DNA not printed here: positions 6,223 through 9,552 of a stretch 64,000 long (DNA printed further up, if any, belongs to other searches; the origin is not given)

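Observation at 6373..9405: Tandem-fused double PilB/GspE secretion ATPase (pseudo-dimer in one chain)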

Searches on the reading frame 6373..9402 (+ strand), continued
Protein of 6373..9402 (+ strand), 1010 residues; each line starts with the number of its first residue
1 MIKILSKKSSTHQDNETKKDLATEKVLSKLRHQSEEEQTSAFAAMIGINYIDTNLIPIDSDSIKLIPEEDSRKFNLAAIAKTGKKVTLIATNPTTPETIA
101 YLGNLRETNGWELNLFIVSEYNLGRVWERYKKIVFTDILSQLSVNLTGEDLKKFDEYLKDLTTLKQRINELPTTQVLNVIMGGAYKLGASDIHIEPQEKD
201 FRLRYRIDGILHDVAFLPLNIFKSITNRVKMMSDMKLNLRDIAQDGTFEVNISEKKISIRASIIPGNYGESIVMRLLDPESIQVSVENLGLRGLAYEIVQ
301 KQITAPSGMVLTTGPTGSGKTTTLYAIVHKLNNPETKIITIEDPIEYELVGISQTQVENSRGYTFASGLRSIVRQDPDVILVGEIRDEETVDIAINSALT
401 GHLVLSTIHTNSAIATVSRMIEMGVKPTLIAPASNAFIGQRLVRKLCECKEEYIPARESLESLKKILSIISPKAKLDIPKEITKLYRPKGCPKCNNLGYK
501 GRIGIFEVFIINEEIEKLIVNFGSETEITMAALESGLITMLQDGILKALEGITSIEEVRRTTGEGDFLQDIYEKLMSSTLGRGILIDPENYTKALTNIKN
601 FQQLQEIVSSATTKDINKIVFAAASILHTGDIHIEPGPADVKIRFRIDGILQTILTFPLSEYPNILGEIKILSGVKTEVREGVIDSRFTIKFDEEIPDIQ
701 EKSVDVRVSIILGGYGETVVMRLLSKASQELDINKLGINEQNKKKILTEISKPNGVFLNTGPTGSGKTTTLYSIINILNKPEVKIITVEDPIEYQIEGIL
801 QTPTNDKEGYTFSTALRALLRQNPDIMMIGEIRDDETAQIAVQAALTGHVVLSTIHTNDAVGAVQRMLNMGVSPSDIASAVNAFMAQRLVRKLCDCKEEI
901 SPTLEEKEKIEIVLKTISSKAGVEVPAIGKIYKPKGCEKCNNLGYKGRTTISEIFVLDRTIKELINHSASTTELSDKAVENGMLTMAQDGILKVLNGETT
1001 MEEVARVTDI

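Call 55: predict_structure(alignment_id=A1)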
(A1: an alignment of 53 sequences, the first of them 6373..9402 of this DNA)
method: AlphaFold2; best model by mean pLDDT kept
length: 1010 residues; sequences in the alignment: 53
mean_pLDDT: 77.1   pTM: 0.43
mean pLDDT of the five models: 77.1, 75.4, 73.8, 71.3, 68.3
residues with pLDDT >= 90: 73; 70-90: 694; 50-70: 193; < 50: 50
segments of 3 or more residues with pLDDT < 50: 1-16, 355-359, 575-581, 677-682, 803-810
pLDDT, mean of each block of 10 residues (from residue 1): 31 46 67 76 81 75 81 87 86 85 84 86 81 60 58 53 69 78 74 87 72 79 85 77 77 73 83 77 68 85 82 79 77 66 54 51 58 68 80 83 84 87 88 90 87 81 77 81 86 74 87 87 77 85 90 87 64 46 77 85 85 84 82 86 77 83 80 57 62 78 76 74 67 82 89 86 77 78 57 55 48 61 63 81 83 86 89 89 91 88 87 87 81 81 80 91 88 89 90 90 84
secondary structure, 60 per line:
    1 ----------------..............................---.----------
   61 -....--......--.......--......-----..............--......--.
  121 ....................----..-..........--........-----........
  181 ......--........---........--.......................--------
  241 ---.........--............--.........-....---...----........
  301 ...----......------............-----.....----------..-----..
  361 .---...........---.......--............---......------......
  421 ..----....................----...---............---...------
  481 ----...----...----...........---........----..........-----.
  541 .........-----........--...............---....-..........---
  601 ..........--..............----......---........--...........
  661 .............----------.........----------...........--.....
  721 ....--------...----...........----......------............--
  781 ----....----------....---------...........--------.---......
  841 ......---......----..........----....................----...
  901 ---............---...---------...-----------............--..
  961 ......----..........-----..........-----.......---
elements in order (helices of 4 or more, strands of 3 or more residues): H17-46 H62-65 H68-73 E76-82 E85-90 H96-109 E112-117 H120-140 H148-157 H160-167 H173-186 E189-196 E200-207 E210-218 H219-232 E244-252 E255-266 E269-277 H279-282 H293-303 E308-313 H320-331 E337-341 H365-375 E379-385 H388-399 E403-408 H415-422 H427-433 E434-446 E451-453 H457-468 E485-487 E499-509 H513-520 H525-534 H540-549 H555-562 H565-579 E583-586 H588-597 H601-610 H613-626 E631-636 E640-647 E650-658 H659-673 E684-692 E703-713 E716-724 H740-750 E755-760 H767-778 E785-788 E799-802 H812-822 H835-846 E850-855 H860-869 H874-880 E881-893 E898-900 H904-915 E931-933 E945-956 H959-966 H971-980 H986-995 H1001-1007
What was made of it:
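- On Type IV pilus machinery component: Only a monomer model was possible, and its pTM of 0.43 does not define module packing (call 55).
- The AlphaFold pTM of 0.43 leaves module-module geometry undefined (call 55).
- Tried and rejected: AlphaFold on the full chain: meant to read the module packing, but pTM was 0.43 and coordinates are not exposed (call 55).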

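Call 56: find_encoding_contigs(protein=P0156, flank=8000, max_places=2)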
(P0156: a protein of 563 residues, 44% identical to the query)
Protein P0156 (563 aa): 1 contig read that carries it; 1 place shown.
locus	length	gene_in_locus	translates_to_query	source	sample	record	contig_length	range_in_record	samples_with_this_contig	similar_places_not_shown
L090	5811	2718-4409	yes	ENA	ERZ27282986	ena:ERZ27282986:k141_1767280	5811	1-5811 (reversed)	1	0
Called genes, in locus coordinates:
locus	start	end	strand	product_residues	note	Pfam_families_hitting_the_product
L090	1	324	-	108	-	?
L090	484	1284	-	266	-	PF01149:Fapy_DNA_glyco, PF05833:NFACT_N (weak), PF06831:H2TH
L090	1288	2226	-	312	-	PF02739:5_3_exonuc_N, PF01367:5_3_exonuc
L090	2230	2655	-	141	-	PF02367:TsaE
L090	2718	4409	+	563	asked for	PF00437:T2SSE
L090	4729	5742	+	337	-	PF05673:DUF815 (faint), PF13173:AAA_14 (faint), PF05496:RuvB_N, PF06068:TIP49 (faint), PF00004:AAA, PF07728:AAA_5 (weak), PF17864:AAA_lid_4, PF05491:WHD_RuvB, +1 more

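Call 58: find_encoding_contigs(protein=P0003, flank=8000, max_places=3)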
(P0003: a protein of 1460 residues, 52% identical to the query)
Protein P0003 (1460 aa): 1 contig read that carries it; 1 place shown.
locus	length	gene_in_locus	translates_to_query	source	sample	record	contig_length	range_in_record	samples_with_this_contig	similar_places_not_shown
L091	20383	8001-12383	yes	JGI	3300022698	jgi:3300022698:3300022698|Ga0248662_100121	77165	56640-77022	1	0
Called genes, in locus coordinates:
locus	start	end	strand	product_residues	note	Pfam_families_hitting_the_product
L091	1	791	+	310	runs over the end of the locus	PF01435:Peptidase_M48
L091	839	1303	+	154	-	-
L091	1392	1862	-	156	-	-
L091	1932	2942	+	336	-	PF06068:TIP49 (faint), PF05496:RuvB_N, PF01078:Mg_chelatase (faint), PF13191:AAA_16 (faint), PF00004:AAA, PF07728:AAA_5, PF17864:AAA_lid_4, PF05491:WHD_RuvB, +1 more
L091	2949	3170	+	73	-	-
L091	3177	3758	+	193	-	PF03703:bPH_2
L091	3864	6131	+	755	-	PF00932:LTD, PF18911:PKD_4, PF00801:PKD, PF00932:LTD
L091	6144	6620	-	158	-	PF02367:TsaE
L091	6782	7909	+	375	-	PF01368:DHH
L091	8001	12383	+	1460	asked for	PF01935:DUF87 (faint), PF05157:MshEN (weak), PF03215:Rad17 (faint), PF14532:Sigma54_activ_2 (faint), PF16796:Microtub_bd (faint), PF00437:T2SSE, PF00004:AAA (faint), PF00437:T2SSE, +23 more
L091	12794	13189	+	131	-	PF09685:MamF_MmsF (weak)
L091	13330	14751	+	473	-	PF00224:PK, PF03328:HpcH_HpaI (weak), PF02887:PK_C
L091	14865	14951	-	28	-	-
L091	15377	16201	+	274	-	PF22660:RS_preATP-grasp-like, PF02222:ATP-grasp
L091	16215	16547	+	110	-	PF17769:PurK_C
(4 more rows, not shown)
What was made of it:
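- The triple P0003 is also in the same neighbourhood (call 58).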

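Call 59: search_protein_families(library=pfam, proteins=[P0249, P0212, P0186, P0179, P0155], max_evalue=0.001)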
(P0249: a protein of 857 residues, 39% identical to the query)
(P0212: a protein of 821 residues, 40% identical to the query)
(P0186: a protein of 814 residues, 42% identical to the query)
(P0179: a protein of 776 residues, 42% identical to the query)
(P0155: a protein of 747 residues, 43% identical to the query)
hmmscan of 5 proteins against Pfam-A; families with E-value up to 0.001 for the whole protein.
P0249 (857 aa): 3 families
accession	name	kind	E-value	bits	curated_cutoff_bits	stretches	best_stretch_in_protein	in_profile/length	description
PF00437.27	T2SSE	-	7.7e-102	341.1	24.9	1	160-554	4-370/370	Type II/IV secretion system protein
PF05157.20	MshEN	-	4.7e-09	36.6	23.1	1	32-118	2-87/90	MshEN domain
PF25199.1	nSTAND_NTPase5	-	0.00022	21.5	34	1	287-354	30-88/145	Novel STAND NTPase 5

P0212 (821 aa): 2 families
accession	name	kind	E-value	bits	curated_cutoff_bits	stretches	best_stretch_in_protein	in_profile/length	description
PF00437.27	T2SSE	-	5.7e-113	377.8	24.9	1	159-558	2-369/370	Type II/IV secretion system protein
PF05157.20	MshEN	-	1.8e-06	28.3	23.1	1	32-116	1-84/90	MshEN domain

P0186 (814 aa): 3 families
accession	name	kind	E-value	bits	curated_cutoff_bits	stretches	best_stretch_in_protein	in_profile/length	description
PF00437.27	T2SSE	-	5.8e-113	377.7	24.9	1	161-560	3-369/370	Type II/IV secretion system protein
PF05157.20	MshEN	-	4.9e-07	30.1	23.1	1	34-118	2-85/90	MshEN domain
PF25199.1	nSTAND_NTPase5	-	0.0007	19.9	34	0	289-344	29-86/145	Novel STAND NTPase 5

P0179 (776 aa): 3 families
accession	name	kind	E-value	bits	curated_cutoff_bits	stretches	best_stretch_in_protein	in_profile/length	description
PF00437.27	T2SSE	-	4.2e-115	384.8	24.9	1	161-557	4-369/370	Type II/IV secretion system protein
PF05157.20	MshEN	-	5.9e-06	26.6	23.1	1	32-118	1-86/90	MshEN domain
PF25199.1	nSTAND_NTPase5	-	0.00052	20.3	34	0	284-341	25-84/145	Novel STAND NTPase 5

P0155 (747 aa): 2 families
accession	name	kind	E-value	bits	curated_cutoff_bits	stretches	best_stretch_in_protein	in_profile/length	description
PF00437.27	T2SSE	-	7.1e-116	387.3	24.9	1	163-556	9-370/370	Type II/IV secretion system protein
PF05157.20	MshEN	-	3.4e-06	27.4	23.1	1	34-115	1-81/90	MshEN domain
